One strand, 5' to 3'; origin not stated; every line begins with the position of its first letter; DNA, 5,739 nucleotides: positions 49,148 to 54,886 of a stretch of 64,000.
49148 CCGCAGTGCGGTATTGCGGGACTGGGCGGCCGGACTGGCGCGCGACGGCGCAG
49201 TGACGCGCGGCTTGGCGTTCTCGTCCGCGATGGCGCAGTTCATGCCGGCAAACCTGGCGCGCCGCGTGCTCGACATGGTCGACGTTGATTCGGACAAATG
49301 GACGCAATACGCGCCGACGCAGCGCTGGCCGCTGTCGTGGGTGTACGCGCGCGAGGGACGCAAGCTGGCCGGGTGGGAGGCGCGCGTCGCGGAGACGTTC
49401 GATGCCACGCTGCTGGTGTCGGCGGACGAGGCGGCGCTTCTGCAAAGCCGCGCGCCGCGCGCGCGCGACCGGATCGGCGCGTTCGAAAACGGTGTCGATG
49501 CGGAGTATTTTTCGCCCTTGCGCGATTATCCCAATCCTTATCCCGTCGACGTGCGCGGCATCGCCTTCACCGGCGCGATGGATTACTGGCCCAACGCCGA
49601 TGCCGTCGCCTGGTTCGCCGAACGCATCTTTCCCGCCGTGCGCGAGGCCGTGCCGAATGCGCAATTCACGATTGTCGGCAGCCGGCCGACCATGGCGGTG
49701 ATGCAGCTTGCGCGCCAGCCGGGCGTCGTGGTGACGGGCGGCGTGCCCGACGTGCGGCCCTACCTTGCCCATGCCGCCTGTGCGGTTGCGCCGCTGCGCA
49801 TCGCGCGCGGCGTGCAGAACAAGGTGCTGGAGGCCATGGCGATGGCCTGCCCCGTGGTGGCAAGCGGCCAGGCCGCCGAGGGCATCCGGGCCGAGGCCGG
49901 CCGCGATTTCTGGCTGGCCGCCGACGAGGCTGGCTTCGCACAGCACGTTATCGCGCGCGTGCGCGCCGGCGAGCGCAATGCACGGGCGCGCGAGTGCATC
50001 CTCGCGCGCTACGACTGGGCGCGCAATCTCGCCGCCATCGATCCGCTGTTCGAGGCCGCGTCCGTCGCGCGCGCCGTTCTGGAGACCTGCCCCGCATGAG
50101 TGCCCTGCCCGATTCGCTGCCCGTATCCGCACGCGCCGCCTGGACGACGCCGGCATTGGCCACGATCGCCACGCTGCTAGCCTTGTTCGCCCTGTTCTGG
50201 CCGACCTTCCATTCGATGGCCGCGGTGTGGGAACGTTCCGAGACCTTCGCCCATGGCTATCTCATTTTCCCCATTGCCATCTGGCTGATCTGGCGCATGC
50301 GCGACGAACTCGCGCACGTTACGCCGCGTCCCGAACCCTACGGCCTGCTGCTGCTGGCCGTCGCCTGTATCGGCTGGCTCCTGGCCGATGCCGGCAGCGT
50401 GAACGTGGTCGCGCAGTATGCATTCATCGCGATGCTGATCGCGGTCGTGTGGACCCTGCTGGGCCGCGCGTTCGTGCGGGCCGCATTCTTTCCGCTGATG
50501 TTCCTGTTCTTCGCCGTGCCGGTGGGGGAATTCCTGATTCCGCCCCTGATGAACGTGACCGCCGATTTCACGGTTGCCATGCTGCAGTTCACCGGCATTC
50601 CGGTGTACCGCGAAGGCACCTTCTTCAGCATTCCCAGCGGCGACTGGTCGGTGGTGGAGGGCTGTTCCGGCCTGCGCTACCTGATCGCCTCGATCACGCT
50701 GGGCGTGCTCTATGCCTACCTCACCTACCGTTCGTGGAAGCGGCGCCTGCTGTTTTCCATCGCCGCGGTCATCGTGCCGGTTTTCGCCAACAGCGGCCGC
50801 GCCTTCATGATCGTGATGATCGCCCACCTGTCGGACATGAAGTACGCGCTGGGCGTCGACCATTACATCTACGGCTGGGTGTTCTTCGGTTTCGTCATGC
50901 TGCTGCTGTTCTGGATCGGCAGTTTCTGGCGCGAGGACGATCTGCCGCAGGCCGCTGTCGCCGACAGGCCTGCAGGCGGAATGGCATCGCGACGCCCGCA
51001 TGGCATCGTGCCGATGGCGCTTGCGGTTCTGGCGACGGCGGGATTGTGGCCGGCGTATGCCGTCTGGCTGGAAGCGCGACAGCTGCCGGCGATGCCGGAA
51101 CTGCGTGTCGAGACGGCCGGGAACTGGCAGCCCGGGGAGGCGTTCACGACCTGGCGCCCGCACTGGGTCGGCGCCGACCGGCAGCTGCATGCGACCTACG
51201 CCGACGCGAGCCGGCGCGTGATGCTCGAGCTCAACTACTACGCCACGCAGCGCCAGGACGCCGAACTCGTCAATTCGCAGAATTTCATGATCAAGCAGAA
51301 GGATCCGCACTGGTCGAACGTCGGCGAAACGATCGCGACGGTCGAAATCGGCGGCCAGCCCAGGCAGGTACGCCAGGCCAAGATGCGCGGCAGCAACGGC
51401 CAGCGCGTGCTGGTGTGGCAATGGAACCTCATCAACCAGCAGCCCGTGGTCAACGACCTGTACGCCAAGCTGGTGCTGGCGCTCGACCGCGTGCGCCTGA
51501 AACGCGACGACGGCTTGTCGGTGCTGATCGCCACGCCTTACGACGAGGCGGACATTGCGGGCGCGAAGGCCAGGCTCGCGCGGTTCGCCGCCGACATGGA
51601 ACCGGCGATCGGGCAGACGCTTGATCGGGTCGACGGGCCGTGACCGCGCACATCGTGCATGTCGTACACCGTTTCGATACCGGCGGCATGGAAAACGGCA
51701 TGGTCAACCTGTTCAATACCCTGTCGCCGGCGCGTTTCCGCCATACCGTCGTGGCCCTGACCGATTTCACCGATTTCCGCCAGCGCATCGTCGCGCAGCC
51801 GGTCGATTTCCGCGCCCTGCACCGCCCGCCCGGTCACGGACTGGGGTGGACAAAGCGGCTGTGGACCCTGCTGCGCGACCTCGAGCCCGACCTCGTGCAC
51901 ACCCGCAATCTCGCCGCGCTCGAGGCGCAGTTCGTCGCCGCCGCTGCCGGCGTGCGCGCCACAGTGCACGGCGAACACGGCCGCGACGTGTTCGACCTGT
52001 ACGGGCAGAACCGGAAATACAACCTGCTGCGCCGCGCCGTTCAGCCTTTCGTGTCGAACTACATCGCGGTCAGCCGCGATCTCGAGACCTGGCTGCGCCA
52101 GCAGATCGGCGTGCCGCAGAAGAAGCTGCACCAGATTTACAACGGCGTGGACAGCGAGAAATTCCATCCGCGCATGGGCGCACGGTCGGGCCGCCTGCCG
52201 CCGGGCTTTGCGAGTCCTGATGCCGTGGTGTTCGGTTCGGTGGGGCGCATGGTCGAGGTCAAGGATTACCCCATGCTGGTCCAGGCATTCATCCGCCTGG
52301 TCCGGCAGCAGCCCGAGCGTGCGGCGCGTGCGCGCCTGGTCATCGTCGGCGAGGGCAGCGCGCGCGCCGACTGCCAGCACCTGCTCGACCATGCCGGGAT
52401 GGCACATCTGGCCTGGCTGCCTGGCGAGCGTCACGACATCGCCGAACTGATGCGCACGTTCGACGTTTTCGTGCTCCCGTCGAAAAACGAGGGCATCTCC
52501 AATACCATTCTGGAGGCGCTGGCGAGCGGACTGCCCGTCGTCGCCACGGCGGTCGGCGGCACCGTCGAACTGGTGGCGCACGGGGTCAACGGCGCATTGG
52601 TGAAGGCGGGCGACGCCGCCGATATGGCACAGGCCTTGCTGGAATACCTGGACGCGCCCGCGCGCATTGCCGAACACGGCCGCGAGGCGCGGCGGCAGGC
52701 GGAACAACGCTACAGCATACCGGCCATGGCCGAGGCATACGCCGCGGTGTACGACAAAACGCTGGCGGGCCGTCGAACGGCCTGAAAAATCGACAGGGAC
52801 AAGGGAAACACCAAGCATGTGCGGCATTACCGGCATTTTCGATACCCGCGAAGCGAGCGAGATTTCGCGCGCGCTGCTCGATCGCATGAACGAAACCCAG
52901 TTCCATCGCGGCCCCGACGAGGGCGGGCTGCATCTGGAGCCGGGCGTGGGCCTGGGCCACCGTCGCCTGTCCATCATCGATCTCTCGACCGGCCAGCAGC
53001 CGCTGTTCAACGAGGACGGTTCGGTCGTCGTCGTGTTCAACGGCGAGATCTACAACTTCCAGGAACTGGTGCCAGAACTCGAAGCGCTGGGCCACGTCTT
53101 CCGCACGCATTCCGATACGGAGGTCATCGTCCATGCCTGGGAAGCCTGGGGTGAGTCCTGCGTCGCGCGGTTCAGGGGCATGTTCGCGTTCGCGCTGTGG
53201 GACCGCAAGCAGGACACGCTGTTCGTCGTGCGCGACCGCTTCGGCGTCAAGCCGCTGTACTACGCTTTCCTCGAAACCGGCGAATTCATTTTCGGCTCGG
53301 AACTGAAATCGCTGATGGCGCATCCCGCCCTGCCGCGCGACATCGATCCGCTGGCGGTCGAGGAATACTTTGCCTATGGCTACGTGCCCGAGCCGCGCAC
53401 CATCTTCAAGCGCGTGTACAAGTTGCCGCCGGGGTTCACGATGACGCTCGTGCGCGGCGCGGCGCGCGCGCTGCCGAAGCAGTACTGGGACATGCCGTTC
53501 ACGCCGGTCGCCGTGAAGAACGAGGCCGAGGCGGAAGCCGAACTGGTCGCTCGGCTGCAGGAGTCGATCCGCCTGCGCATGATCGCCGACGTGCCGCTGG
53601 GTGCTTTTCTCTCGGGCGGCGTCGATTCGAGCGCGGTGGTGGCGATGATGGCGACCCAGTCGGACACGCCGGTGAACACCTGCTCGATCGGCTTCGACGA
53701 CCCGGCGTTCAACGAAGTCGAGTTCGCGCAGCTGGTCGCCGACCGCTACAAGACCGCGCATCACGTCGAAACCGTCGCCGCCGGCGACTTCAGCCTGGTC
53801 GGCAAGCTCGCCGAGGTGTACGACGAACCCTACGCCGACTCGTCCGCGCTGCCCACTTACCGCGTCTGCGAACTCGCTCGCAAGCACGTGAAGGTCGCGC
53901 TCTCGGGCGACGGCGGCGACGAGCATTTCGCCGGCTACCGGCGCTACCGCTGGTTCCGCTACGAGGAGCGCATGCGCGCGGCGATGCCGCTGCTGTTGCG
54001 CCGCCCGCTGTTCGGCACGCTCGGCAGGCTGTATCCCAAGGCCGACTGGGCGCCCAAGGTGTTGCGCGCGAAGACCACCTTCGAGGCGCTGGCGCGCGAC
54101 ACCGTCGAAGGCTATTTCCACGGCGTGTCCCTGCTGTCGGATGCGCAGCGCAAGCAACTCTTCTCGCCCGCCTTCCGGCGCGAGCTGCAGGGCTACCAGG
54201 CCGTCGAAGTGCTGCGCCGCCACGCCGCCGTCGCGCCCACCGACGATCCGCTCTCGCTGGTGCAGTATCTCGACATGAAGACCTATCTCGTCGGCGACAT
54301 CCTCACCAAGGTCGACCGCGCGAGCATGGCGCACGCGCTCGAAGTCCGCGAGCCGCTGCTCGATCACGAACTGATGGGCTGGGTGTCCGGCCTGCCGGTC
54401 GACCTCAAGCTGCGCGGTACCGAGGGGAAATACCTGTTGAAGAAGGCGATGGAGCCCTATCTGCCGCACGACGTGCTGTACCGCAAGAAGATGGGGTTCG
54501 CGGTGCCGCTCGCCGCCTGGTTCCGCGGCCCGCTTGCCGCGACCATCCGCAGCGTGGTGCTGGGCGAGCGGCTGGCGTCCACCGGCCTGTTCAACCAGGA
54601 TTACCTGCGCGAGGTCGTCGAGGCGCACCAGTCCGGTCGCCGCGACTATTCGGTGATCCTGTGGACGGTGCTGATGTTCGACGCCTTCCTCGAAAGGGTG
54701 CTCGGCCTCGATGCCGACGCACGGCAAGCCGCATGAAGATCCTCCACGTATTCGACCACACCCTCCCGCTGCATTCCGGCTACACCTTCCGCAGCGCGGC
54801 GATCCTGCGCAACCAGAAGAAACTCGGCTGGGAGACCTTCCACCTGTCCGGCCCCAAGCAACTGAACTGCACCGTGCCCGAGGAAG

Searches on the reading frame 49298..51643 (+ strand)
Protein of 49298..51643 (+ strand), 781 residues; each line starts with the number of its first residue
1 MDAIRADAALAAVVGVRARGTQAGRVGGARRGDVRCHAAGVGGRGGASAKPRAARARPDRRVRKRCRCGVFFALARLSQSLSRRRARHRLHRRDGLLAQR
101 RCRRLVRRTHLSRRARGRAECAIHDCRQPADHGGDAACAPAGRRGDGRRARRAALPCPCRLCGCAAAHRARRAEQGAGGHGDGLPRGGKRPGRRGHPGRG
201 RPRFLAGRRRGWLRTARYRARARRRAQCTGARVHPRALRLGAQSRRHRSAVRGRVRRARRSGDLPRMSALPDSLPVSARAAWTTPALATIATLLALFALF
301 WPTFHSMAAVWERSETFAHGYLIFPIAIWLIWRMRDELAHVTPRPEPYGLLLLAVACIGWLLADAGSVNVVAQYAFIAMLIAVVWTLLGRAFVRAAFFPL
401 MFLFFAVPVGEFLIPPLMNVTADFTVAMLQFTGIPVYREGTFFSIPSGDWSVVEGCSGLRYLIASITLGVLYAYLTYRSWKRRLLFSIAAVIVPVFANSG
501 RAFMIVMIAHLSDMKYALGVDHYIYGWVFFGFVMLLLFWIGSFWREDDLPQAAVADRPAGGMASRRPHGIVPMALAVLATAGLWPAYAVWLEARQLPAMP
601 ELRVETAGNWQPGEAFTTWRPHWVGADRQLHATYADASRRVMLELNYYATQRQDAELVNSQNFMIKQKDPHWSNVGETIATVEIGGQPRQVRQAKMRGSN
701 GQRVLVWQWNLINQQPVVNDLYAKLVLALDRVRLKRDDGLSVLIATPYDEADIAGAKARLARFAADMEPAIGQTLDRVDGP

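Call 8: search_protein_families(library=ncbifam, proteins=[window:49298-51643:+])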
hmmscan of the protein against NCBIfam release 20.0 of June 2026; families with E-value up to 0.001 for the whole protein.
window:49298-51643:+ (781 aa): 13 families
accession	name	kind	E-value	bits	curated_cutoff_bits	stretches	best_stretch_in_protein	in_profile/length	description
TIGR03109.2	exosort_XrtA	exception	2.8e-109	364.6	208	1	289-546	3-261/261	exosortase A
TIGR02602.1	8TM_EpsH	subfamily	8.5e-80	267.7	105.55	1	309-545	2-241/241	exosortase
NF038142.1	exosort_XrtW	exception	1.6e-71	241.1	425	1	288-774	4-493/494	exosortase W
TIGR04152.1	exosort_VPLPA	exception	6.8e-48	163.9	400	1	308-772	2-482/486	VPLPA-CTERM-specific exosortase XrtD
TIGR02914.1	EpsI_fam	equivalog_domain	7.8e-41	139.5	42.8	1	605-774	6-173/174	exosortase C-terminal domain/associated protein EpsI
NF035943.2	exosort_XrtV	exception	5.2e-32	111.2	313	1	289-541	5-263/270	exosortase V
TIGR03113.1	exosort_XrtB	exception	3.8e-20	72.6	275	1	292-541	4-261/268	exosortase B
TIGR04178.1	exo_archaeo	signature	6.9e-19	67.9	23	1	451-544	2-95/97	exosortase/archaeosortase family protein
TIGR04151.1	exosort_VPDSG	exception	1e-13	51.4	300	1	288-529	29-284/306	VPDSG-CTERM-specific exosortase XrtC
TIGR03763.1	cyanoexo_CrtA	exception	4.4e-12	46.1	150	1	293-543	8-257/260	cyanoexosortase A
TIGR04156.1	cyanoexo_CrtB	exception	2e-11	43.9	300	1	288-538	8-260/280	cyanoexosortase B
NF033770.1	exosort_XrtT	exception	3.9e-06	25.7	250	1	291-574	8-297/472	exosortase T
NF033464.1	cyanoexo_CrtC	exception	8.6e-06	25.5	225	1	296-511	17-241/278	cyanoexosortase C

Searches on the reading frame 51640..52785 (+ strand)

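Call 34: search_protein_families(library=ncbifam, proteins=[window:51640-52785:+])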
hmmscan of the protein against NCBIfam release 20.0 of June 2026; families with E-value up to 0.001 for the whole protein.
window:51640-52785:+ (381 aa): 39 families (the best 25 are shown)
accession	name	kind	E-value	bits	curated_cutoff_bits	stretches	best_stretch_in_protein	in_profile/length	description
TIGR03088.1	stp2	hypoth_equivalog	3e-168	559.7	409.05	1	3-375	2-374/374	TIGR03088 family PEP-CTERM/XrtA system glycosyltransferase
TIGR03999.1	thiol_BshA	equivalog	2.7e-33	115.4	273.7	1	91-375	98-374/375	N-acetyl-alpha-D-glucosaminyl L-malate synthase BshA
NF041876.1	EPS_EpsE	equivalog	5.9e-27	94.9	400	1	143-365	167-387/389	exopolysaccharide biosynthesis GT4 family glycosyltransferase EpsE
TIGR04063.1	stp3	hypoth_equivalog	5.5e-25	88.1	442.05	1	152-375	168-396/397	TIGR04063 family PEP-CTERM/XrtA system glycosyltransferase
TIGR03449.1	mycothiol_MshA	equivalog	2e-24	86.3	462.5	1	156-375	183-404/406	D-inositol-3-phosphate glycosyltransferase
TIGR04157.1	glyco_rSAM_CFB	subfamily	4.4e-22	78.6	400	1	139-371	171-406/406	TIGR04157 family glycosyltransferase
NF011726.0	PRK15179.1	equivalog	4.4e-22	78.2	733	1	128-372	453-692/694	Vi polysaccharide biosynthesis protein TviE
TIGR04047.1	MSMEG_0565_glyc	hypoth_equivalog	6.4e-20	71.6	259.85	1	120-372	122-372/373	MSMEG_0565 family glycosyltransferase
TIGR02149.1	glgA_Coryne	subfamily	8e-20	71.3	302.4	1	141-374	148-390/391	glycogen synthase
NF047684.1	TeichurnBiosyTuaC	equivalog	8.4e-20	71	550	1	81-374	107-389/391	teichuronic acid biosynthesis protein TuaC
NF053787.1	GlcN_PG_synth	equivalog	3.2e-19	69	480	1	68-373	67-358/361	N-acetylglucosaminyl phosphatidylglycerol synthase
NF038011.1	PelF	equivalog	3.9e-19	69.1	100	1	155-371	274-489/489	GT4 family glycosyltransferase PelF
NF038229.1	Glyco4_Geo_Pelo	equivalog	1.9e-16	60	400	1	202-375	168-337/338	GPMC system family 4 glycosyltransferase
NF012034.0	PRK15490.1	equivalog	2.4e-15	56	813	1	136-332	341-531/578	Vi polysaccharide biosynthesis glycosyltransferase TviE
NF050063.1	ProtGlycPglJ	equivalog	9.2e-15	54.7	500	1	147-354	154-347/363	N-acetylgalactosamine-N,N'-diacetylbacillosaminyl-diphospho-undecaprenol 4-alpha-N-acetylgalactosaminyltransferase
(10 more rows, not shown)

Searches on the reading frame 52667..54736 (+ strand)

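Call 34: search_protein_families(library=ncbifam, proteins=[window:52667-54736:+])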
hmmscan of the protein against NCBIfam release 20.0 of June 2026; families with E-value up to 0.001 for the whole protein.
window:52667-54736:+ (689 aa): 9 families
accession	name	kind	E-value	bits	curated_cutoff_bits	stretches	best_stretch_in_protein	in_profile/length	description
TIGR03108.1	eps_aminotran_1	hypoth_equivalog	0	1132.9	816.9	1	51-677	1-627/628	XrtA/PEP-CTERM system amidotransferase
TIGR01536.1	asn_synth_AEB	equivalog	2.3e-149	498.8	267.1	1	52-611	1-517/517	asparagine synthase (glutamine-hydrolyzing)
TIGR03104.1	trio_amidotrans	equivalog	7.6e-124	414.1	570.1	2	51-429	1-385/589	N-acetylglutaminylglutamine amidotransferase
NF006949.0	PRK09431.1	equivalog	4.5e-89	299.4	499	3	51-219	1-168/554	asparagine synthase B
NF033535.1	lass_lactam_cya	exception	7.2e-77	259.4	525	2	51-420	1-375/668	lasso peptide isopeptide bond-forming cyclase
NF033561.1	macrolact_Ik_Al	subfamily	8.2e-21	74.2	300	1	160-420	70-330/561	albusnodin/ikarugamycin family macrolactam cyclase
TIGR01134.1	purF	equivalog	2.2e-11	43.8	350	1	91-230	63-213/432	amidophosphoribosyltransferase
NF001484.0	PRK00331.1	subfamily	5.4e-11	41.6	381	1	111-219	86-201/601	isomerizing glutamine--fructose-6-phosphate transaminase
TIGR01135.1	glmS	equivalog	1.7e-10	40.1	418.05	1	95-219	67-200/607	glutamine--fructose-6-phosphate transaminase (isomerizing)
